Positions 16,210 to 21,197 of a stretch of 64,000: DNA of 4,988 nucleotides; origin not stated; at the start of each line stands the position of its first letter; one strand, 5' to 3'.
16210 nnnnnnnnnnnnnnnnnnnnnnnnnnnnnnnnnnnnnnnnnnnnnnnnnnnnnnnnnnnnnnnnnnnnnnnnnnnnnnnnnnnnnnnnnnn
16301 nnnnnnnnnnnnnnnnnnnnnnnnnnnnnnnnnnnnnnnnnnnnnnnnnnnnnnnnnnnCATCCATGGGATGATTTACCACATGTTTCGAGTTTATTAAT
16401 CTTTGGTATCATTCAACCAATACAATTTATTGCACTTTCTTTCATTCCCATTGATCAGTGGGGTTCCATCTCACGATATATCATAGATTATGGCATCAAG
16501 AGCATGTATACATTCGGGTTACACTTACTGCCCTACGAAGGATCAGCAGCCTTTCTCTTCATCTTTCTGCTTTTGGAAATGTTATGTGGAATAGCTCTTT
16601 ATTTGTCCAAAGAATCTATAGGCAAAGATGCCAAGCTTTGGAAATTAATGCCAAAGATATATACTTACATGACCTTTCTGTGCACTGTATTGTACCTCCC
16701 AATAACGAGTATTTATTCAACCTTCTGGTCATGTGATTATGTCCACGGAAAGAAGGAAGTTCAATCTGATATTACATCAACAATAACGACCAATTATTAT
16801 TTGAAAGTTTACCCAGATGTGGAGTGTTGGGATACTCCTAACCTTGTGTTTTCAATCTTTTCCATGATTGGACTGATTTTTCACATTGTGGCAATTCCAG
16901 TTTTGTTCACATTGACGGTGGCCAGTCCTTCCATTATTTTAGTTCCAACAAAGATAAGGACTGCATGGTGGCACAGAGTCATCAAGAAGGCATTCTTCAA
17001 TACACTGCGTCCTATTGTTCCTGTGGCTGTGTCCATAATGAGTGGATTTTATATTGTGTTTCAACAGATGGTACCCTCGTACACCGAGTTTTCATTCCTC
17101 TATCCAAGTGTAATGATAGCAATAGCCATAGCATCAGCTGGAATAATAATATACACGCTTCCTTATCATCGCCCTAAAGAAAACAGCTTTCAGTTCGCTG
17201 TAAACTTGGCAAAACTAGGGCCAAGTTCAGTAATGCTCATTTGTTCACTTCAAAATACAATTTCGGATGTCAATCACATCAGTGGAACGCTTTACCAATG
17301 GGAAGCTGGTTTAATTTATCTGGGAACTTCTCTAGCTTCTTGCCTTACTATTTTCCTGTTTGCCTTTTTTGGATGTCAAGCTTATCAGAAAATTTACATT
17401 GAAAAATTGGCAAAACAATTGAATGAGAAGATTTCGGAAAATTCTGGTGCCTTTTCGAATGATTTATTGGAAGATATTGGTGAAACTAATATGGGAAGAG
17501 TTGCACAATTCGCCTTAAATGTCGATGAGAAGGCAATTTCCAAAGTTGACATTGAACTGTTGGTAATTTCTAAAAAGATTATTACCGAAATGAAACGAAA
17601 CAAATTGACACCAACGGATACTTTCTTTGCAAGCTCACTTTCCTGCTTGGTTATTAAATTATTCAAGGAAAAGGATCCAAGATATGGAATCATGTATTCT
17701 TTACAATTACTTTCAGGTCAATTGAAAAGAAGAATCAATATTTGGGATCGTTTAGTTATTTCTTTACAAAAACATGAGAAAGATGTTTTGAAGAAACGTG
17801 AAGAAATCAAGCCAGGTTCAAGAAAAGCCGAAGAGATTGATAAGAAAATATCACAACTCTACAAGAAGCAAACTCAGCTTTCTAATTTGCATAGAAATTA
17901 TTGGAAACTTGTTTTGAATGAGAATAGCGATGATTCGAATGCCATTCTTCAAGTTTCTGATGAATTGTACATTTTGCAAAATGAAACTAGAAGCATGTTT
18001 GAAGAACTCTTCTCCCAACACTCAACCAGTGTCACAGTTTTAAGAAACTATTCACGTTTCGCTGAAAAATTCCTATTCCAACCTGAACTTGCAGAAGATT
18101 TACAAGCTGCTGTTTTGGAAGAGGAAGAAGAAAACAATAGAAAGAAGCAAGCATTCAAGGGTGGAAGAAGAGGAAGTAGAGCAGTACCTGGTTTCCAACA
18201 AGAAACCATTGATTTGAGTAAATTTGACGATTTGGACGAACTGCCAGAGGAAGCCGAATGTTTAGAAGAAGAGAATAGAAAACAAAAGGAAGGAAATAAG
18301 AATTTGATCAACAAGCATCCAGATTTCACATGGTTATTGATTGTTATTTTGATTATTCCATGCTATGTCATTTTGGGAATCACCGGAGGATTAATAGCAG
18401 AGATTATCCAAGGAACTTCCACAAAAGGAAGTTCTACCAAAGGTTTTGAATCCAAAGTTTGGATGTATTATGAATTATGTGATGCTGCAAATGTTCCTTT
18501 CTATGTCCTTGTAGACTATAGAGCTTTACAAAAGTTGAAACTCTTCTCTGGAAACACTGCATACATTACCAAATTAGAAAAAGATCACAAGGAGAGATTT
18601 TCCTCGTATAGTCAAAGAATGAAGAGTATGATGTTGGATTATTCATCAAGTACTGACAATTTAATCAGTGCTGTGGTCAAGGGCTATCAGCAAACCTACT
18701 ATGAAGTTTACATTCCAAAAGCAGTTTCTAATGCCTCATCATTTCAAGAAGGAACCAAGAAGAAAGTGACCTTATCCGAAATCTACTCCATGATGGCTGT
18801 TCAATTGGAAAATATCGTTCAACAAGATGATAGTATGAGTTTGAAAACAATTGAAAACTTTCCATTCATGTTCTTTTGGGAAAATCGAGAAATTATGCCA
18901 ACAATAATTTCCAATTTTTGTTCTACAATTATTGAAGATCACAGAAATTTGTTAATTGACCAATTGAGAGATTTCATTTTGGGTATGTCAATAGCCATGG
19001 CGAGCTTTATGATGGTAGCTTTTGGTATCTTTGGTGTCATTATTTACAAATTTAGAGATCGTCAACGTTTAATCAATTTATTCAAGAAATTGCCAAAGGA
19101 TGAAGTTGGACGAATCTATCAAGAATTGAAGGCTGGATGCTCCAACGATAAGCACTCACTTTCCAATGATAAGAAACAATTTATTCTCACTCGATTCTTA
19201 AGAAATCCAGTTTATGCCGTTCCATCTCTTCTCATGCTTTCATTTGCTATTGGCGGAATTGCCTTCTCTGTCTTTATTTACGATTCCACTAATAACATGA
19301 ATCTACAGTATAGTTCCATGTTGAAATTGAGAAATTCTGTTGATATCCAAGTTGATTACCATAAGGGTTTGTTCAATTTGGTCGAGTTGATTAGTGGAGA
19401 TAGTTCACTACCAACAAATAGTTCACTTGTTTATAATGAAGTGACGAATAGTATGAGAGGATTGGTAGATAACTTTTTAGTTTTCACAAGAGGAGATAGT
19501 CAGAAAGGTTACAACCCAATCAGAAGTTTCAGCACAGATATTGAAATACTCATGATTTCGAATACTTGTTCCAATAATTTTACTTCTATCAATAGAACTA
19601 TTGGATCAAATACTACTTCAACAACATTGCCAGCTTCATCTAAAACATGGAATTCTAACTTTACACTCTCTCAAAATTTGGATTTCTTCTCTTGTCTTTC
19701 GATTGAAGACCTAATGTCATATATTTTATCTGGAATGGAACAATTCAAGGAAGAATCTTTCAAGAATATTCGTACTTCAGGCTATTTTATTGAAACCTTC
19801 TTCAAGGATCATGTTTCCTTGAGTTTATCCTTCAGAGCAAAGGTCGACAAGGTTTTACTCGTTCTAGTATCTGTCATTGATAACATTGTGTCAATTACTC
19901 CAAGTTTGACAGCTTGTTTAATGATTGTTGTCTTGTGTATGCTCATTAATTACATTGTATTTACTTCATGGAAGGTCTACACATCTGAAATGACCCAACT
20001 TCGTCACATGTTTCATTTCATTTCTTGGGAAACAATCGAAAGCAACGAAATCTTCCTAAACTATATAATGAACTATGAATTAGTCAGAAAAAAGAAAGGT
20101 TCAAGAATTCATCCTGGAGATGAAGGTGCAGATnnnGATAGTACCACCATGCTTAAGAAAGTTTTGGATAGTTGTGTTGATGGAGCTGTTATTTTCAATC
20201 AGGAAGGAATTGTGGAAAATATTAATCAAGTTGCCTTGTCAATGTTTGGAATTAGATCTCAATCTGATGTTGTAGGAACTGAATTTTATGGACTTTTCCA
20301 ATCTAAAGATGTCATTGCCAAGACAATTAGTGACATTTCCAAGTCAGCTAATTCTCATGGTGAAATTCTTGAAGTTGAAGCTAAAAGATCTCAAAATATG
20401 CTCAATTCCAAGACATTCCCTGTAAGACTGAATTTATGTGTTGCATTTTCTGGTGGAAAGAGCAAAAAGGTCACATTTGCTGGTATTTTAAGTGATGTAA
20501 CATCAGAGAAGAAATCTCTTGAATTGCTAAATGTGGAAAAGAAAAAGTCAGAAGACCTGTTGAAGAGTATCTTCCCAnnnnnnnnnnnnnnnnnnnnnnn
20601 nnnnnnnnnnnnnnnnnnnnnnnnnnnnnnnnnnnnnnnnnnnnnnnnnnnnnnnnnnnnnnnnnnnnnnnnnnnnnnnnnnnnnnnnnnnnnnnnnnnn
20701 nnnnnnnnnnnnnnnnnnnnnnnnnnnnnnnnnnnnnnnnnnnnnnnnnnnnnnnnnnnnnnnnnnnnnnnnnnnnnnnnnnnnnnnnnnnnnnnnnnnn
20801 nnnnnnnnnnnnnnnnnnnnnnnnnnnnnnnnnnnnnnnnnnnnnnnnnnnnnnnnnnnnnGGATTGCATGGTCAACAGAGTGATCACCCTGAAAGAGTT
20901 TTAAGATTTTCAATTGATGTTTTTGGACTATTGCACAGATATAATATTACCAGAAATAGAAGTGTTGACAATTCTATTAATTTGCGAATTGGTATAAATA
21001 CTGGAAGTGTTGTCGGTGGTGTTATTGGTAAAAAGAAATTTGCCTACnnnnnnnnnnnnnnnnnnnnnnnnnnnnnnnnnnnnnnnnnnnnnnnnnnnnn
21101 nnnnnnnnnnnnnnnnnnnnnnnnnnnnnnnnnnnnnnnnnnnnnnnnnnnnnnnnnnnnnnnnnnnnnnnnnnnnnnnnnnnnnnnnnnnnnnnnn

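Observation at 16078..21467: Three-exon polytopic PAS adenylate/guanylate cyclase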

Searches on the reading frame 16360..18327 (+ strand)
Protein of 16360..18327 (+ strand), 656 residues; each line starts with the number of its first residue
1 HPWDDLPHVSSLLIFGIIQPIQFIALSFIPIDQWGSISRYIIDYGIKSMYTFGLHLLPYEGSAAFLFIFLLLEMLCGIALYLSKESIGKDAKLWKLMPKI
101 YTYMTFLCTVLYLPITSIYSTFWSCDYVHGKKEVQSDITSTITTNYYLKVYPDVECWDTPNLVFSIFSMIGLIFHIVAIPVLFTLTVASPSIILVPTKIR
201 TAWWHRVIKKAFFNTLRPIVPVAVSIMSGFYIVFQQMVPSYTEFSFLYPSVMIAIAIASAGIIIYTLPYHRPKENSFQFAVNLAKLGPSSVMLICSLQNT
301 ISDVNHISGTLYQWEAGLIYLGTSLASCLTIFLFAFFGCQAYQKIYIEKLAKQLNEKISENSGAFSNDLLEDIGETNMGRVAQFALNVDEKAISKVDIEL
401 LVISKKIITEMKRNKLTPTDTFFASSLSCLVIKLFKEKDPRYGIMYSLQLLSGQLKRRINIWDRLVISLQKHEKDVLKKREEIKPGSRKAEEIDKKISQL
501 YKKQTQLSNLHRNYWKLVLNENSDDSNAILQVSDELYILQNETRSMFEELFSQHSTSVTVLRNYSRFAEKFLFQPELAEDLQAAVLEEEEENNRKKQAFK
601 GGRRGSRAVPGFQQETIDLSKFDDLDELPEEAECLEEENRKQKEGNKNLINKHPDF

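Call 41: find_homologous_proteins(query=A2, max_evalue=0.001)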
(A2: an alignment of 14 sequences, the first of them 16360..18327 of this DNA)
Query A2 (14 sequences) (656 aa, profile of the alignment): 1 proteins with E <= 0.001 among 8000 candidates.
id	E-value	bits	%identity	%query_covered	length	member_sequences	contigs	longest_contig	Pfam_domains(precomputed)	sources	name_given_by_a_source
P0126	2.6e-190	652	42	100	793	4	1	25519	PF25474.2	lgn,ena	-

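Call 54: predict_structure(alignment_id=A2)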
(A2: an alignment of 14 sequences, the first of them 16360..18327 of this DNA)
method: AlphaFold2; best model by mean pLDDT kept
length: 656 residues; sequences in the alignment: 14
mean_pLDDT: 76.3   pTM: 0.66
mean pLDDT of the five models: 76.3, 74.8, 74.1, 72.0, 67.5
residues with pLDDT >= 90: 132; 70-90: 351; 50-70: 87; < 50: 86
segments of 3 or more residues with pLDDT < 50: 1-5, 191-211, 303-309, 599-635, 642-656
pLDDT, mean of each block of 10 residues (from residue 1): 47 75 84 78 87 89 94 92 80 82 86 92 80 60 79 88 92 91 72 41 41 71 87 79 80 91 88 89 92 81 49 73 92 95 91 84 61 86 83 78 87 82 89 80 87 88 84 78 60 80 89 85 75 91 89 76 84 81 70 54 34 31 38 48 46 34
secondary structure, 60 per line:
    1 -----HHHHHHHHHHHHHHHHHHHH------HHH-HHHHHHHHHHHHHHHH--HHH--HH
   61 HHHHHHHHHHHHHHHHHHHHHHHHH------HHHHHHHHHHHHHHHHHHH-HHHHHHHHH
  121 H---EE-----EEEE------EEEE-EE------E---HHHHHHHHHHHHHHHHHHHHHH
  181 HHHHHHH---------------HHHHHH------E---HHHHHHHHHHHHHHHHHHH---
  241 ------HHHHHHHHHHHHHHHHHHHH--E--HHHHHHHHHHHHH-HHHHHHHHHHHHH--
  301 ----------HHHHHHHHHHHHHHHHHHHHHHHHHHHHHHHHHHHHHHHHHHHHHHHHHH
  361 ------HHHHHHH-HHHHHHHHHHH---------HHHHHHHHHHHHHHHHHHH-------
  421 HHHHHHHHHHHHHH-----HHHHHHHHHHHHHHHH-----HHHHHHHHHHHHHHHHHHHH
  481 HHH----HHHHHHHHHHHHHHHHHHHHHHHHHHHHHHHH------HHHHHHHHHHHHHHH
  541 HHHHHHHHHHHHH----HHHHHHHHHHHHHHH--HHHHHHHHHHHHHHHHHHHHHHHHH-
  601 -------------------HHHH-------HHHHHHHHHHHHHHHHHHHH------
elements in order: H6-25 H36-51 H59-85 H92-110 H112-121 E132-135 E142-145 H159-187 H203-208 H219-237 H247-266 H272-284 H286-298 H311-360 H367-373 H375-385 H395-413 H421-434 H440-455 H461-483 H488-519 H526-553 H558-572 H575-599 H620-623 H631-650

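Call 79: fold_search(model_id=the predicted structure, library=pdb)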
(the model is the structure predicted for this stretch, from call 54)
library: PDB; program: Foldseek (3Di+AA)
matches with E <= 10: 283; with E <= 0.001: 0
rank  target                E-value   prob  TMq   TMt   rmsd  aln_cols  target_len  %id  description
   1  7rdr_A                3.3e-02  0.51  0.12  0.15  25.8       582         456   12  Circular tandem repeat protein with novel repeat topology and enhanced subunit contact surfaces (released 2021-09-01)
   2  5oob_F                3.4e-02  0.25  0.12  0.11  28.8       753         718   10  COMPLEX OF HUMAN NUCLEAR CAP-BINDING COMPLEX WITH M7GTP AND NELF-E C-TERMINAL PEPTIDE (released 2017-11-15)
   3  5oob_I                6.5e-02  0.18  0.11  0.11  28.9       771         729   11  COMPLEX OF HUMAN NUCLEAR CAP-BINDING COMPLEX WITH M7GTP AND NELF-E C-TERMINAL PEPTIDE (released 2017-11-15)
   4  5oob_C                8.0e-02  0.18  0.12  0.11  28.8       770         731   10  COMPLEX OF HUMAN NUCLEAR CAP-BINDING COMPLEX WITH M7GTP AND NELF-E C-TERMINAL PEPTIDE (released 2017-11-15)
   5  9hvq_Q                9.8e-02  0.21  0.12  0.10  32.7       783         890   12  Structure of the transcribing Pol II-DSIF-PAF-SPT6-RECQL5 complex (released 2025-07-16)
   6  1h6k_B                1.2e-01  0.15  0.12  0.11  29.7       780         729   11  nuclear Cap Binding Complex (released 2001-09-13)
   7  1h6k_C                1.4e-01  0.16  0.12  0.11  28.1       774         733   11  nuclear Cap Binding Complex (released 2001-09-13)
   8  9rtt_Q                1.4e-01  0.20  0.12  0.10  28.6       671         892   12  Activated Elongation Complex with IWS1 and ELOF1 (released 2025-09-03)
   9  6d0y_C                1.5e-01  0.13  0.11  0.10  30.1       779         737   11  X-ray Crystal Structure of PGC-1beta C-terminus bound to the CBP80-CBP20 Cap Binding Complex (released 2018-04-25)
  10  5oob_A                1.8e-01  0.13  0.12  0.11  29.1       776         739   10  COMPLEX OF HUMAN NUCLEAR CAP-BINDING COMPLEX WITH M7GTP AND NELF-E C-TERMINAL PEPTIDE (released 2017-11-15)
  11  6bq1_B                2.0e-01  0.12  0.10  0.09  29.1       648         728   10  Human PI4KIIIa lipid kinase complex (released 2017-12-13)
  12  3fp4_A                2.0e-01  0.30  0.11  0.13  26.0       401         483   13  Crystal structure of Tom71 complexed with Ssa1 C-terminal fragment (released 2009-07-28)
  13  3fp2_A                2.0e-01  0.25  0.10  0.12  25.0       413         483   11  Crystal structure of Tom71 complexed with Hsp82 C-terminal fragment (released 2009-07-28)
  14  7t7t_A                2.4e-01  0.44  0.14  0.18  20.4       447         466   10  Structure of TSK/BRU1 bound to histone H3.1 (released 2022-03-30)
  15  9n1m_A                2.6e-01  0.09  0.10  0.07  36.4       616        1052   11  Cryo-EM structure of rabbit TRPM3 in complex with primidone in activated state at 18 degrees Celsius (released 2025-12-17)
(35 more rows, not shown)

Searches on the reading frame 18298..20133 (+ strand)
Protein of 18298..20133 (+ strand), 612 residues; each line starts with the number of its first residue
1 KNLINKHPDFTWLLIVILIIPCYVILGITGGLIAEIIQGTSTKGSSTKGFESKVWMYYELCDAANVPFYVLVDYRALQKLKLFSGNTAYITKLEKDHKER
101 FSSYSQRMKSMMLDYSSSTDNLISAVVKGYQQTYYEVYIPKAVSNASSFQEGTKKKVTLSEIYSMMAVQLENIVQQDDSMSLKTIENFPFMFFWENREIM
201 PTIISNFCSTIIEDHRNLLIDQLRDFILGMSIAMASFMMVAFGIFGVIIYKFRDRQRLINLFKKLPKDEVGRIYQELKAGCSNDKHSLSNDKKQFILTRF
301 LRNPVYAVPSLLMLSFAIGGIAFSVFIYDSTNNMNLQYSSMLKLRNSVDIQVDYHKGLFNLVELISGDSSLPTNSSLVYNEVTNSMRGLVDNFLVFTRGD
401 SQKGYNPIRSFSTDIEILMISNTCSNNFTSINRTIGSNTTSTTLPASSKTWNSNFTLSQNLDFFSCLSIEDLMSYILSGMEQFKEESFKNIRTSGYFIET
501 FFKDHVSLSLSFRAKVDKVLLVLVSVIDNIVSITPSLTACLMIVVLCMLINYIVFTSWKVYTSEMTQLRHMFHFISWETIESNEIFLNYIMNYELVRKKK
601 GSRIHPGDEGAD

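Call 60: predict_structure(alignment_id=A3)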
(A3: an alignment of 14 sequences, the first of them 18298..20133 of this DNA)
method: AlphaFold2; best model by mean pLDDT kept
length: 612 residues; sequences in the alignment: 14
mean_pLDDT: 74.3   pTM: 0.67
mean pLDDT of the five models: 74.3, 72.2, 71.0, 68.7, 67.8
residues with pLDDT >= 90: 71; 70-90: 375; 50-70: 93; < 50: 73
segments of 3 or more residues with pLDDT < 50: 1-4, 40-51, 282-297, 425-449, 599-612
pLDDT, mean of each block of 10 residues (from residue 1): 50 64 72 62 32 70 90 89 82 87 89 67 66 85 57 81 92 87 84 90 90 81 82 81 78 75 74 67 44 48 72 83 84 79 85 92 73 78 92 85 71 79 50 36 40 71 83 90 89 86 86 85 74 75 86 80 74 76 75 58 39 30
secondary structure, 60 per line:
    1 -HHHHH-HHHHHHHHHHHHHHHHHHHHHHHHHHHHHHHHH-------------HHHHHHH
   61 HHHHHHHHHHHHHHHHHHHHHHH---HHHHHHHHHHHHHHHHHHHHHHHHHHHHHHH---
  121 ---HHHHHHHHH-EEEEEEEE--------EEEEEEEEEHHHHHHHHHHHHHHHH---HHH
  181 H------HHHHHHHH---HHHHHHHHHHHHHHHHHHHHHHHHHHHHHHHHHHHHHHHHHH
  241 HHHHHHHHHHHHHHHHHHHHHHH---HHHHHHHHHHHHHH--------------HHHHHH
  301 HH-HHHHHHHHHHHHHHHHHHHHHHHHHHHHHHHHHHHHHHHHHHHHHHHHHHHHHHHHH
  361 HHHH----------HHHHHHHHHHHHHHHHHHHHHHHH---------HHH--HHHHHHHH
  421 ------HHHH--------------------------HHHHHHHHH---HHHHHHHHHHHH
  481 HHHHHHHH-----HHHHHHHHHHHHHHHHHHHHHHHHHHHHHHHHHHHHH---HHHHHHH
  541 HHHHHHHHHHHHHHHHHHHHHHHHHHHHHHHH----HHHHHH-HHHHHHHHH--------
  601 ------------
elements in order: H2-6 H8-40 H54-83 H87-117 H124-132 E134-141 E150-158 H159-174 H178-181 H188-195 H199-263 H267-280 H295-302 H304-364 H375-398 H413-420 H427-430 H457-465 H469-488 H494-530 H534-572 H577-582 H584-592

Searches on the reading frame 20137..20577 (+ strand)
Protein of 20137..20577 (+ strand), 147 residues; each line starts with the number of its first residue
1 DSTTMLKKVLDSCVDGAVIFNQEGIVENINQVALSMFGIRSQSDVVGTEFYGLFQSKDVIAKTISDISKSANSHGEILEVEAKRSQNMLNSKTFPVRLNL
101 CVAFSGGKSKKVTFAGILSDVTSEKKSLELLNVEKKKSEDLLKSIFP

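Call 67: search_solved_structures(query=window:20137-20577:+, max_evalue=1, show_alignments=2)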
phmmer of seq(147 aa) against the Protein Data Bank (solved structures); distinct sequences matched with E-value up to 1: 9.
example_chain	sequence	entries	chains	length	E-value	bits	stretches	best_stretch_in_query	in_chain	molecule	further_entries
5fq1_A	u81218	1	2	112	0.00074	22.9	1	8-54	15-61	HISTIDINE KINASE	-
8bjp_AAA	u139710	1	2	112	0.00074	22.9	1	8-54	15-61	cytoplasmic PAS domain of CitA from Geobacillus thermodenitrificans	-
1y28_A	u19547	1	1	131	0.027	17.8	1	4-126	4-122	Sensor protein fixL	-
1d06_A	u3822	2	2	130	0.087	16.2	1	6-121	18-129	nitrogen fixation regulatory protein fixL | FIXL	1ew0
1dp6_A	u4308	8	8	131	0.11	15.8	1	4-126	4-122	FIXL PROTEIN | SENSOR PROTEIN FIXL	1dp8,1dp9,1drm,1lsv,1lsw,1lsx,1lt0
2cmn_A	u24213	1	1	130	0.18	15.2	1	4-126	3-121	SENSOR PROTEIN FIXL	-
8js5_A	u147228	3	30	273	0.57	13.6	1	4-127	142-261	Sensor protein FixL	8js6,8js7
4mn5_A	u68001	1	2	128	0.74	13.2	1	6-58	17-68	Sensor protein kinase WalK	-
7duc_A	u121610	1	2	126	0.76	13.2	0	6-58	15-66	Sensor protein kinase WalK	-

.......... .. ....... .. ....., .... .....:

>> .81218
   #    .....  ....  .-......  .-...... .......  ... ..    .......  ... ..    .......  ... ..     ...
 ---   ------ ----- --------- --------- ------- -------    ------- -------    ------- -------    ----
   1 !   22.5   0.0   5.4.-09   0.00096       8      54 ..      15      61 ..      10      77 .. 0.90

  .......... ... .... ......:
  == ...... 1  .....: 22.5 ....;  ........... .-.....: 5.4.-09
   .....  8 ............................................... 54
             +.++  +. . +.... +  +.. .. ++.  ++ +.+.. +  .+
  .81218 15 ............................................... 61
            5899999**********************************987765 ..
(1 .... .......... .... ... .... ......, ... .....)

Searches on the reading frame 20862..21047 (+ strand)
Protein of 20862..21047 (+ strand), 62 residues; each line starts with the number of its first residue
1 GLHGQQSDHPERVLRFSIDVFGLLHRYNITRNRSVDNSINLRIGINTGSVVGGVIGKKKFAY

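Call 84: search_protein_families(library=pfam, proteins=[window:20862-21047:+], max_evalue=0.01)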
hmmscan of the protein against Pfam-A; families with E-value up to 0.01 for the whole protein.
window:20862-21047:+ (62 aa): 1 family
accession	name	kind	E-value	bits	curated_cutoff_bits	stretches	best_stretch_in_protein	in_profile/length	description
PF00211.25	Guanylate_cyc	-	7.7e-09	35.8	21.9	1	1-62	66-123/183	Adenylate and Guanylate cyclase catalytic domain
